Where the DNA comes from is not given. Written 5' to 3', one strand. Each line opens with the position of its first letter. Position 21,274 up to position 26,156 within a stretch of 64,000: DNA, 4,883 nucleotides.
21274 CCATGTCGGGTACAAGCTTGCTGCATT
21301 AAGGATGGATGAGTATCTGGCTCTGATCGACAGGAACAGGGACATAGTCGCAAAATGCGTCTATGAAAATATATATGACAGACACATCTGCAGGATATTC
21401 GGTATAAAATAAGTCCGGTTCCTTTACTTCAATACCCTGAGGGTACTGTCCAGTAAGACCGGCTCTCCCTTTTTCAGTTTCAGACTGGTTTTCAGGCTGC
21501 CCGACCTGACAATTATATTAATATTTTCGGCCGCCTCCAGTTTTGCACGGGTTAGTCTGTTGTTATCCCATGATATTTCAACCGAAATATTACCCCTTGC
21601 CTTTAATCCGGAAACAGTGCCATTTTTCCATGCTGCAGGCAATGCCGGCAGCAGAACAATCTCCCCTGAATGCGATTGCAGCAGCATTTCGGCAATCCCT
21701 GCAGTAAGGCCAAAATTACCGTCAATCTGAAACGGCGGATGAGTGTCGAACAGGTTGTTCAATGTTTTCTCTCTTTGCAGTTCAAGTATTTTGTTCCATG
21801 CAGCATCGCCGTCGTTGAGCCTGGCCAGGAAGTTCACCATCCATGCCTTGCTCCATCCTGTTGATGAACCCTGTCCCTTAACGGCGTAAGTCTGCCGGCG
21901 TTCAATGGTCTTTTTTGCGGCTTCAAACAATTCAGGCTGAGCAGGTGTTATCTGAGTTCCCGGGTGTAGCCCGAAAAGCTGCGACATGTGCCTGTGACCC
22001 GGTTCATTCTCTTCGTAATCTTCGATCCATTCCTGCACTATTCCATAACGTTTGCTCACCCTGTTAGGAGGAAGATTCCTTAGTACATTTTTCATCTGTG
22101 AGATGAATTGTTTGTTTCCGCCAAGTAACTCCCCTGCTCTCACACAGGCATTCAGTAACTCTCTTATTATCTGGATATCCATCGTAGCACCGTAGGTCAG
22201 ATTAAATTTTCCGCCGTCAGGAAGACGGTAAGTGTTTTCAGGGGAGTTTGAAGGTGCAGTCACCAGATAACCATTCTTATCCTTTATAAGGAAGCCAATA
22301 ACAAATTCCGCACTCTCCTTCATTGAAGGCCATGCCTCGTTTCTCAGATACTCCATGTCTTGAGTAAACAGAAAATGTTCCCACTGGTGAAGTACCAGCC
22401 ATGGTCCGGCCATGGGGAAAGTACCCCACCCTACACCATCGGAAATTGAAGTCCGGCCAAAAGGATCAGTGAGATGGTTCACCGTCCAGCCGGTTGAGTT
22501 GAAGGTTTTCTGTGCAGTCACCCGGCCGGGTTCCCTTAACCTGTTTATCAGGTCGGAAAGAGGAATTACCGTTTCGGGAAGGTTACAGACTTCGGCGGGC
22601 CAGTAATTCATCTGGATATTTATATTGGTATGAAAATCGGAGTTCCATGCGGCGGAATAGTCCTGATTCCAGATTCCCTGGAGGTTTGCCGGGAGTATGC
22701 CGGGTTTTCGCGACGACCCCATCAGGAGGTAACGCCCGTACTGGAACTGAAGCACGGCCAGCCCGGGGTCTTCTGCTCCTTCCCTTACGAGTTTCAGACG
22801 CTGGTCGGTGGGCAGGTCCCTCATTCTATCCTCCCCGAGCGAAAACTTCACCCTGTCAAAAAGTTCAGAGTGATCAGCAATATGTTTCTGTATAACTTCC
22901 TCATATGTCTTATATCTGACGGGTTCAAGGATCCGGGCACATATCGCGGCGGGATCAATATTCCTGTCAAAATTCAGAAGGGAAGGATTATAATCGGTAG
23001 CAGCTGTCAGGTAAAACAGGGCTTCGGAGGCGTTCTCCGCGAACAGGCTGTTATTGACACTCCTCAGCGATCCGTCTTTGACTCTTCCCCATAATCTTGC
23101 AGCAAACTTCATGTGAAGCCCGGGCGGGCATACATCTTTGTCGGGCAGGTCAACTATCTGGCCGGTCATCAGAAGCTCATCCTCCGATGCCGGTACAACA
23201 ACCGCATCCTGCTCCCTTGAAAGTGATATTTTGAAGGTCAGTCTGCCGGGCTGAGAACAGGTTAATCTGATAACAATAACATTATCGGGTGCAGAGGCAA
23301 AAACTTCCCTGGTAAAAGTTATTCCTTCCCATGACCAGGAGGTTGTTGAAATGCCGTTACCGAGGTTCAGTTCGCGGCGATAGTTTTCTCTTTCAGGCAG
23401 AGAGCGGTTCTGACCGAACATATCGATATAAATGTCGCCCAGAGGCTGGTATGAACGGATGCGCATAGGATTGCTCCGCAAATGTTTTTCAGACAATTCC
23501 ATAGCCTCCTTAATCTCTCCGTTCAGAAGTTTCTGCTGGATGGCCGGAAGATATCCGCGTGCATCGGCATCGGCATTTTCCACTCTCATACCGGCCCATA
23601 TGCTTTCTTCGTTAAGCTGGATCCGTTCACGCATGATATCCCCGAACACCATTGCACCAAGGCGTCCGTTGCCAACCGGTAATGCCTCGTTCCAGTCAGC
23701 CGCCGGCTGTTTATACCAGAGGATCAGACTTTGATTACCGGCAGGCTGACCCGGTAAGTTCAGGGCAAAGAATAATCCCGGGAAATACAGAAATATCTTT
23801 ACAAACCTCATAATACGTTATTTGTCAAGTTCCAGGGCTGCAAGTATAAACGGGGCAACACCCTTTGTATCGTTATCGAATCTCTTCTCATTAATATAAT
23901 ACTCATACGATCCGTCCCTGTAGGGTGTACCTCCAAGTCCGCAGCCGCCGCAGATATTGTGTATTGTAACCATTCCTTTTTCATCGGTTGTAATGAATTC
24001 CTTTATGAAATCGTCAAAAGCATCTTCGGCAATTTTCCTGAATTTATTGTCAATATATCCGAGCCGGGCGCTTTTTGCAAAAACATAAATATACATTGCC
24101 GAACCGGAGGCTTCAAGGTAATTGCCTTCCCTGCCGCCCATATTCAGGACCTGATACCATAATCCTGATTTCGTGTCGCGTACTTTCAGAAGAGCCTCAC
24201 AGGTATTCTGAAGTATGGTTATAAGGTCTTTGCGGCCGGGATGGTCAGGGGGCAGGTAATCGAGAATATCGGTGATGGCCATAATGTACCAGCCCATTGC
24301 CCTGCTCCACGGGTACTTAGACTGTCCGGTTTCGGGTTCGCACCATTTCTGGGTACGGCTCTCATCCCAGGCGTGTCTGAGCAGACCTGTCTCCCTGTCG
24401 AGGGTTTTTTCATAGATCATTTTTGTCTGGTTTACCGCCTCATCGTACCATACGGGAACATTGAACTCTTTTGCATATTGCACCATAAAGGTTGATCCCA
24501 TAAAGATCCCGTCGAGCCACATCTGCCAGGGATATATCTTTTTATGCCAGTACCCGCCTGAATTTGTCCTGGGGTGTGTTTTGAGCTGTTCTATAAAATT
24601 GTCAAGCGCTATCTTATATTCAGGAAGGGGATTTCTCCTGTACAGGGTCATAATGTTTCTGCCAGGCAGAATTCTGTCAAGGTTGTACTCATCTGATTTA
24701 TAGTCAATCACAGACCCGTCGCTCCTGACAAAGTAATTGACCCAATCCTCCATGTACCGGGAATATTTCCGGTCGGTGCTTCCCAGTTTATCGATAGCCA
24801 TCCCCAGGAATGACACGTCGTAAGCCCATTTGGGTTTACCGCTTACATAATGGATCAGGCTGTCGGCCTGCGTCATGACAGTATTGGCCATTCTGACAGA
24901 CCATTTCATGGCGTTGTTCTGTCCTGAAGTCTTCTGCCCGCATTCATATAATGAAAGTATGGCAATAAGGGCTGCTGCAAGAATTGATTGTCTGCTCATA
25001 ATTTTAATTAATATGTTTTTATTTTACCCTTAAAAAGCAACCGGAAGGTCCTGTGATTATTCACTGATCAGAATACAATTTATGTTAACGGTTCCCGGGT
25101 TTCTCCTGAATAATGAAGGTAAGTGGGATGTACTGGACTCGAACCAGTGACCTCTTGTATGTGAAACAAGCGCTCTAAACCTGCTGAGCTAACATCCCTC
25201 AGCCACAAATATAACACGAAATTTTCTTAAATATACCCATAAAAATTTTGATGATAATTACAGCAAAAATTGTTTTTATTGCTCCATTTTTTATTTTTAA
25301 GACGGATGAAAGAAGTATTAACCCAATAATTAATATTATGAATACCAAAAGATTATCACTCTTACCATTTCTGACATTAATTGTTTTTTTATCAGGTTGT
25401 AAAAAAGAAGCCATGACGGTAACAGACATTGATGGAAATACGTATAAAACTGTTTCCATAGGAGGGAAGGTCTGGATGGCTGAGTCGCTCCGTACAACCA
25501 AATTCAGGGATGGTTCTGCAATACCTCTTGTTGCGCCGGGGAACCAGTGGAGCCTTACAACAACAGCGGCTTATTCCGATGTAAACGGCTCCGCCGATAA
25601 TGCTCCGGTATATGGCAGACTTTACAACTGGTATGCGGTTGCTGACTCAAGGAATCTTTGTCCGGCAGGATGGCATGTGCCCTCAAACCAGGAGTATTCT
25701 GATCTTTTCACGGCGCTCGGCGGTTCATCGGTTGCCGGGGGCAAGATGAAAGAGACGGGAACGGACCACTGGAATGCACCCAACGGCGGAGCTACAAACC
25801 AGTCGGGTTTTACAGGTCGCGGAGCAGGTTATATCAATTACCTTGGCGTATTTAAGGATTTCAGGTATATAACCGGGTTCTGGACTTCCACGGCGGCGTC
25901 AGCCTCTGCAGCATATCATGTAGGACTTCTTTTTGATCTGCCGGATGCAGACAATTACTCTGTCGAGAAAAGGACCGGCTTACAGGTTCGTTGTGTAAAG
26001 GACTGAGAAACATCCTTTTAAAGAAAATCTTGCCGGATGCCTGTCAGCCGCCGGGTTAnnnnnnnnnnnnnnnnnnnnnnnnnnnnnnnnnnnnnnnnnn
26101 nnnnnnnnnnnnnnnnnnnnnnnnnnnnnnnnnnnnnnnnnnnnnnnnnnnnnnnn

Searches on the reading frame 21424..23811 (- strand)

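Call 13: search_protein_families(library=ncbifam, max_evalue=1e-10, proteins=[window:21424-23811:-])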
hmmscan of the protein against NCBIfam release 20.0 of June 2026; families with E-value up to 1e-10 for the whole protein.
window:21424-23811:- (795 aa): 0 families

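Call 14: search_protein_families(library=pfam, max_evalue=0.00001, proteins=[window:21424-23811:-])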
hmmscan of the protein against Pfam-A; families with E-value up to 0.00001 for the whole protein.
window:21424-23811:- (795 aa): 3 families
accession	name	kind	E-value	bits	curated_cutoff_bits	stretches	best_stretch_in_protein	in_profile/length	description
PF22124.2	Glyco_hydro_95_cat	-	1.1e-163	545.4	27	1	302-710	1-408/408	Glycosyl hydrolase family 95 catalytic domain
PF14498.12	Glyco_hyd_65N_2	-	3.8e-65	220.6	27.7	1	31-275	1-232/234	Glycosyl hydrolase family 65, N-terminal domain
PF21307.2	Glyco_hydro_95_C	-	6.6e-20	71.9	27.6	1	712-774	1-62/94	Glycoside hydrolase family 95, C-terminal domain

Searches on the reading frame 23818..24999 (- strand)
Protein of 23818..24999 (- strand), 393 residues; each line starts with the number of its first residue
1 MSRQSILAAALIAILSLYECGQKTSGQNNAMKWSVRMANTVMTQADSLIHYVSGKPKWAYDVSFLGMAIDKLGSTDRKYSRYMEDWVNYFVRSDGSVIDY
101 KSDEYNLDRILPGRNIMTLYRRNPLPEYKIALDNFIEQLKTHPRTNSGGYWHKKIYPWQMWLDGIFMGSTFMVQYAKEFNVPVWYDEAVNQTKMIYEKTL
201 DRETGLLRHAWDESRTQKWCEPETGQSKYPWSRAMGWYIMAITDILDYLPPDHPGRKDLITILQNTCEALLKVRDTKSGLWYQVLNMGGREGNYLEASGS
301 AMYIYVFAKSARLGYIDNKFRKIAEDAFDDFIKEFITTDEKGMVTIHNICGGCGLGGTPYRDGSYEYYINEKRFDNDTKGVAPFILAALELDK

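Call 13: search_protein_families(library=ncbifam, max_evalue=1e-10, proteins=[window:23818-24999:-])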
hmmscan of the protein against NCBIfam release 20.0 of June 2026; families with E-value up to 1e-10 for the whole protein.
window:23818-24999:- (393 aa): 1 family
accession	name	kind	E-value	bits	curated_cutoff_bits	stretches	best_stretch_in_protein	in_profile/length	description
NF051900.1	BetGalacBglBAgro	equivalog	7.4e-25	87.7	420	1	57-345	20-292/333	beta-galactosidase BglB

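Call 14: search_protein_families(library=pfam, max_evalue=0.00001, proteins=[window:23818-24999:-])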
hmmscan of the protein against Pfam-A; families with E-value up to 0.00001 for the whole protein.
window:23818-24999:- (393 aa): 1 family
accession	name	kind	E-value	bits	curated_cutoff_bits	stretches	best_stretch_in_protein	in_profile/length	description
PF07470.19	Glyco_hydro_88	-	7.4e-92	308.5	26.6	1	33-391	1-348/352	Glycosyl Hydrolase Family 88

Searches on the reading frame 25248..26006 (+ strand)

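Call 13: search_protein_families(library=ncbifam, max_evalue=1e-10, proteins=[window:25248-26006:+])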
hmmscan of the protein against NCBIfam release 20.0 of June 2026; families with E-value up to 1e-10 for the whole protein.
window:25248-26006:+ (252 aa): 1 family
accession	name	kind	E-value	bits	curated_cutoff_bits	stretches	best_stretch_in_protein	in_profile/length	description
TIGR02145.1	Fib_succ_major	domain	3.1e-34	119.2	41.65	1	62-252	7-176/176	FISUMP domain-containing protein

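Call 14: search_protein_families(library=pfam, max_evalue=0.00001, proteins=[window:25248-26006:+])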
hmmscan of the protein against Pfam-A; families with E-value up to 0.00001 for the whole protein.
window:25248-26006:+ (252 aa): 1 family
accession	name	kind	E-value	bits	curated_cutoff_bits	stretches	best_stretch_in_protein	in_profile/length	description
PF09603.15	Fib_succ_major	-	8.8e-39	134.1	33.9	1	69-251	1-187/187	Fibrobacter succinogenes major domain (Fib_succ_major)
